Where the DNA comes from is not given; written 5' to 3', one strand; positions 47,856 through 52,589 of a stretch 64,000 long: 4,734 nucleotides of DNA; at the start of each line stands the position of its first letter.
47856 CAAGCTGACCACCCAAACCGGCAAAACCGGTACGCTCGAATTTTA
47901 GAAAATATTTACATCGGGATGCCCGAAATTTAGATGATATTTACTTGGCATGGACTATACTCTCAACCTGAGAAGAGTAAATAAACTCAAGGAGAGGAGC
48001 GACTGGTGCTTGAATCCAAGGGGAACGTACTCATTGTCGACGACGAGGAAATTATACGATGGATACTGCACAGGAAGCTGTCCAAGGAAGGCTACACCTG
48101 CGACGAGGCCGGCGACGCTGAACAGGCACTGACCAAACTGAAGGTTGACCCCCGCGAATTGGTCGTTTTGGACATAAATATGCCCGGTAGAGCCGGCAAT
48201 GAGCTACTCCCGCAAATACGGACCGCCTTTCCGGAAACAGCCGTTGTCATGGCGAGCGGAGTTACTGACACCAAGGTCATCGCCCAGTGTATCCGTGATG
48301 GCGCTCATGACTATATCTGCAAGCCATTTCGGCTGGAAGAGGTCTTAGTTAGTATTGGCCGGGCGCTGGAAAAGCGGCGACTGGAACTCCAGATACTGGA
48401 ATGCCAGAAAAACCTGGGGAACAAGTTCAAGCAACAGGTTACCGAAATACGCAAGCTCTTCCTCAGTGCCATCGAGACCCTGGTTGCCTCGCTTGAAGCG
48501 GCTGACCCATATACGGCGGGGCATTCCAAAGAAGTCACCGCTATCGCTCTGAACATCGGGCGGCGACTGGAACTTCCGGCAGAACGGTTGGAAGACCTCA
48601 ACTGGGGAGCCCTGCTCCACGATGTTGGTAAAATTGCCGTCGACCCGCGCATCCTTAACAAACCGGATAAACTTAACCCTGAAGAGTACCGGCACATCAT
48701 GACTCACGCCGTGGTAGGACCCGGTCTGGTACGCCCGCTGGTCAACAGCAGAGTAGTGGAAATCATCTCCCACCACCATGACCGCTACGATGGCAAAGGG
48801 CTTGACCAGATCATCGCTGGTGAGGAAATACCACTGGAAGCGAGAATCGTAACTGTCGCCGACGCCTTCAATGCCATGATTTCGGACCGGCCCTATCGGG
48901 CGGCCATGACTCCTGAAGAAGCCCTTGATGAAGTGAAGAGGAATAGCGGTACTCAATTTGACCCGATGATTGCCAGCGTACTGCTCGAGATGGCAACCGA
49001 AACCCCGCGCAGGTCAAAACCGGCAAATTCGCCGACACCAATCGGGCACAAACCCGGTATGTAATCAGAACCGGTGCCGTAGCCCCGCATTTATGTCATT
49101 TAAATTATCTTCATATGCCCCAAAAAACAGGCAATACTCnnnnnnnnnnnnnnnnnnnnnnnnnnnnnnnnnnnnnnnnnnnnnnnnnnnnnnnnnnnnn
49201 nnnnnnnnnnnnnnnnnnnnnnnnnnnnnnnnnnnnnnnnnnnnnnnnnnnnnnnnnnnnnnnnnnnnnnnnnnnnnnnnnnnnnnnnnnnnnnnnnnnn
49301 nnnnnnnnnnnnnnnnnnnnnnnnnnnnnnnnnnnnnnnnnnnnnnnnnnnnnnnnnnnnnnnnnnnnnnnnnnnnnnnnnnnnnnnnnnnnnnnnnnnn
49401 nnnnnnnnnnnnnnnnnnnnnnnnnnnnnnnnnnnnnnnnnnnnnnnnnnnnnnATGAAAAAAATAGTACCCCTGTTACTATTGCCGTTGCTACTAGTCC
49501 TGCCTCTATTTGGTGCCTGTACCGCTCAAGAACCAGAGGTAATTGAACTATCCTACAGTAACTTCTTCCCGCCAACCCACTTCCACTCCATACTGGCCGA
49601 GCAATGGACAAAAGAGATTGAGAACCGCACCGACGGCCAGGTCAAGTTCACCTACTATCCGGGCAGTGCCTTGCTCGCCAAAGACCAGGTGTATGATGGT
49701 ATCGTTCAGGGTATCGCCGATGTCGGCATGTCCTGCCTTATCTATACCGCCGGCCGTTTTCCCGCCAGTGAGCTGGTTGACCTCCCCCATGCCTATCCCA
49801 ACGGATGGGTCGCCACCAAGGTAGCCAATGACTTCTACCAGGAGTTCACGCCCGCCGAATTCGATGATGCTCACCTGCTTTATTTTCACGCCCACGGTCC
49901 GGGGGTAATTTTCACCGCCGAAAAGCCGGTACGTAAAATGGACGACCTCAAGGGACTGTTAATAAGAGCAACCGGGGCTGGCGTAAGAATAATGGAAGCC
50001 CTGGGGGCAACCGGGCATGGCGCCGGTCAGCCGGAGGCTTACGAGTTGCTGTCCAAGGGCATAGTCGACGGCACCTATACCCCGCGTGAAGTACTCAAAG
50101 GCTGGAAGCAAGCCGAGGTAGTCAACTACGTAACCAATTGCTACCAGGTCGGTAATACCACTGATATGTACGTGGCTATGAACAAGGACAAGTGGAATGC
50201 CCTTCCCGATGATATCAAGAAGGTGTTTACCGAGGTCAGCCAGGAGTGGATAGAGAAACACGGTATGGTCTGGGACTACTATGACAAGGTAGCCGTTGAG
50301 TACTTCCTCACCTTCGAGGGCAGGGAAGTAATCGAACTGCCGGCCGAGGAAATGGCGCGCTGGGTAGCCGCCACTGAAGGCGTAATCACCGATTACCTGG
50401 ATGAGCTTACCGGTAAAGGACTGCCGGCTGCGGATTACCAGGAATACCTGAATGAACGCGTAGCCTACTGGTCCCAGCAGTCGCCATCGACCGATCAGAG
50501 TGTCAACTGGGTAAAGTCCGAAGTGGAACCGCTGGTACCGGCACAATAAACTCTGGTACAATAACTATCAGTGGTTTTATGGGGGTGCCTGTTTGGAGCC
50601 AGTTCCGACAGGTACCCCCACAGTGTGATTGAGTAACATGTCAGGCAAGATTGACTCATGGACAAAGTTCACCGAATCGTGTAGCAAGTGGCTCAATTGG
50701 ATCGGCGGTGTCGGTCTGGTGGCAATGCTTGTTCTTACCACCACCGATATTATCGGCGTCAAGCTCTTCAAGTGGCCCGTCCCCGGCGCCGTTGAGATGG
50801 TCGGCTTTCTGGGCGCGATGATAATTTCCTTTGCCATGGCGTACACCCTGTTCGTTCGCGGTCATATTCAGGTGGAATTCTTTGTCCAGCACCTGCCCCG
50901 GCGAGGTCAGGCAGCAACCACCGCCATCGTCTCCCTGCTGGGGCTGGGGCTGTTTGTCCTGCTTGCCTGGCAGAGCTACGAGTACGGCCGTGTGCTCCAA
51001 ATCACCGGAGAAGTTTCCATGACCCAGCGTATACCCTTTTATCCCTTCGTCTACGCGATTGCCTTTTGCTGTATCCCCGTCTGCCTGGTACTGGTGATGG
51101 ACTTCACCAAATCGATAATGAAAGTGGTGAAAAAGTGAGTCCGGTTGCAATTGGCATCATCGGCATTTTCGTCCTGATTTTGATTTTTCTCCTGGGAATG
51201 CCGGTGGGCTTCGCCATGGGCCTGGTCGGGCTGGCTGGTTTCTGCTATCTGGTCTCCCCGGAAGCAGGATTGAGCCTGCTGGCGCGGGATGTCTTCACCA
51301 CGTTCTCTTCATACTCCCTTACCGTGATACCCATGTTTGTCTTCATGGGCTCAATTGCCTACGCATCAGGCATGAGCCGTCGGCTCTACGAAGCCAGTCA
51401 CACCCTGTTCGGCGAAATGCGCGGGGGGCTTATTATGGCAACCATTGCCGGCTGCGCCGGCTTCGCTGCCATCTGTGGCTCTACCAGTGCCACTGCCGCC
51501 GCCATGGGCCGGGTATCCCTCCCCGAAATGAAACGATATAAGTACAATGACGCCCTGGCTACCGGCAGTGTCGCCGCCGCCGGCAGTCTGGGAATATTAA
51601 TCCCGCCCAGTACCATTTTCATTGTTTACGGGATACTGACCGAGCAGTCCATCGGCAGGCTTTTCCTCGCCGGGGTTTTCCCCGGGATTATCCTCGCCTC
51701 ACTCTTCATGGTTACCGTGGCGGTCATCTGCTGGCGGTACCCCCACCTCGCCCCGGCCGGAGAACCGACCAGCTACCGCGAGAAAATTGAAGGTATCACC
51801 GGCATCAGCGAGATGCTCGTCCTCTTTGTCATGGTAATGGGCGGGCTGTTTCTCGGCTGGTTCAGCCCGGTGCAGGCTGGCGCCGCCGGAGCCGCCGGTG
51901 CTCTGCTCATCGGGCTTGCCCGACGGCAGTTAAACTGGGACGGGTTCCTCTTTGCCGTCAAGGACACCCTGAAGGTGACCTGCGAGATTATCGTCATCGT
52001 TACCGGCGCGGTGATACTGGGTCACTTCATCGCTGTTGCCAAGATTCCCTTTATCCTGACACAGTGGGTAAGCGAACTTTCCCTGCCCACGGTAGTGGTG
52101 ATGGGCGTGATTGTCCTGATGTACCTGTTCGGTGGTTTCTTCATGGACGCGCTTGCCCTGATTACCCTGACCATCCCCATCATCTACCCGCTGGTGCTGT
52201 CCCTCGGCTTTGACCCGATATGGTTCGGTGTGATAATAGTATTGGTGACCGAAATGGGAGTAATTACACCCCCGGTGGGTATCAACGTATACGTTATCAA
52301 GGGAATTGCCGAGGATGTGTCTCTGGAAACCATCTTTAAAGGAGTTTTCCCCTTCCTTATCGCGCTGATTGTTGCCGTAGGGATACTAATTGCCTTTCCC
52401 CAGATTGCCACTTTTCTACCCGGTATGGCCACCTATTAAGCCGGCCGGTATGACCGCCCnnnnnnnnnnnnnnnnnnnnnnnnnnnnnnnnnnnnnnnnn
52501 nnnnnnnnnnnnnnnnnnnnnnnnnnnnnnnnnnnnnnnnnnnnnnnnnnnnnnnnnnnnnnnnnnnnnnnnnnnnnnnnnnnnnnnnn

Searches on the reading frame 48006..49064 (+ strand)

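Call 26: search_protein_families(library=pfam, proteins=[window:48006-49064:+])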
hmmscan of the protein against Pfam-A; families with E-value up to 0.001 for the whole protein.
window:48006-49064:+ (352 aa): 3 families
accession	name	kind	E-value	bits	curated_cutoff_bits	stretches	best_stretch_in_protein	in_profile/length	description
PF13487.12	HD_5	-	9.2e-35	120.3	27.2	1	162-321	6-169/170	HD domain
PF00072.30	Response_reg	-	6.2e-25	88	30.2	1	8-114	1-107/111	Response regulator receiver domain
PF01966.28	HD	-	2.2e-19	70.3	22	1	171-291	2-116/116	HD domain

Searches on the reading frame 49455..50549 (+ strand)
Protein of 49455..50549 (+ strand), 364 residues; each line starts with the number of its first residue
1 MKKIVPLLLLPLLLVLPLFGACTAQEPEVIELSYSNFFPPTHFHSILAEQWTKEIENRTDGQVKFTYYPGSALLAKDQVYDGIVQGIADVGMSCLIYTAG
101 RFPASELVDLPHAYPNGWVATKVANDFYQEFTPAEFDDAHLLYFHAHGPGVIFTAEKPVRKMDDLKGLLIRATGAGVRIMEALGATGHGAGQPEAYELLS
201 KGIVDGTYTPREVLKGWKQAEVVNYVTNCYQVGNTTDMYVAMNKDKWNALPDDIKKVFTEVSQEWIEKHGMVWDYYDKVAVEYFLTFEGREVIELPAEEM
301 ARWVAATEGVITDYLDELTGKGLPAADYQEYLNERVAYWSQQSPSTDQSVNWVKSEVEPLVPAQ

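Call 28: search_protein_families(library=pfam, proteins=[window:49455-50549:+])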
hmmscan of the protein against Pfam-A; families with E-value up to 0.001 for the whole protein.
window:49455-50549:+ (364 aa): 1 family
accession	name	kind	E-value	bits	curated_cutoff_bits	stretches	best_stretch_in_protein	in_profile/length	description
PF03480.18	DctP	-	4.6e-40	138.2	23.4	1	39-313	6-281/286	Bacterial extracellular solute-binding protein, family 7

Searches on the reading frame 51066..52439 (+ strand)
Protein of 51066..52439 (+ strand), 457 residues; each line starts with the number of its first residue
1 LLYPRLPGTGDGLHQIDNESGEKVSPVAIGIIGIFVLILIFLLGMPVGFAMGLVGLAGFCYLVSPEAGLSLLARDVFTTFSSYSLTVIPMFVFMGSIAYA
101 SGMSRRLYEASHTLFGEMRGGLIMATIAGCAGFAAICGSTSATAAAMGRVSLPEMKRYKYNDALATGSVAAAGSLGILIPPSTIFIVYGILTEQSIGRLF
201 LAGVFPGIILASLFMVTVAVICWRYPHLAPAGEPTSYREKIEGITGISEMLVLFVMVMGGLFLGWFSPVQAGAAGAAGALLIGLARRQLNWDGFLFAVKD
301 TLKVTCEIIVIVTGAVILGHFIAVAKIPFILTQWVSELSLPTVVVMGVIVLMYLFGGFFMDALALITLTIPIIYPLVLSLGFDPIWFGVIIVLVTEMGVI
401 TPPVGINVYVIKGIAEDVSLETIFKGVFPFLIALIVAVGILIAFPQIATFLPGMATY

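Call 26: search_protein_families(library=pfam, proteins=[window:51066-52439:+])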
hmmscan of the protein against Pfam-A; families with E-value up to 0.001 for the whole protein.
window:51066-52439:+ (457 aa): 1 family
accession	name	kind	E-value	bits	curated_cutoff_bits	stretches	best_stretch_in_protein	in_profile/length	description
PF06808.19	DctM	-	6.9e-96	322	23.8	1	35-447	2-413/413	Tripartite ATP-independent periplasmic transporter, DctM component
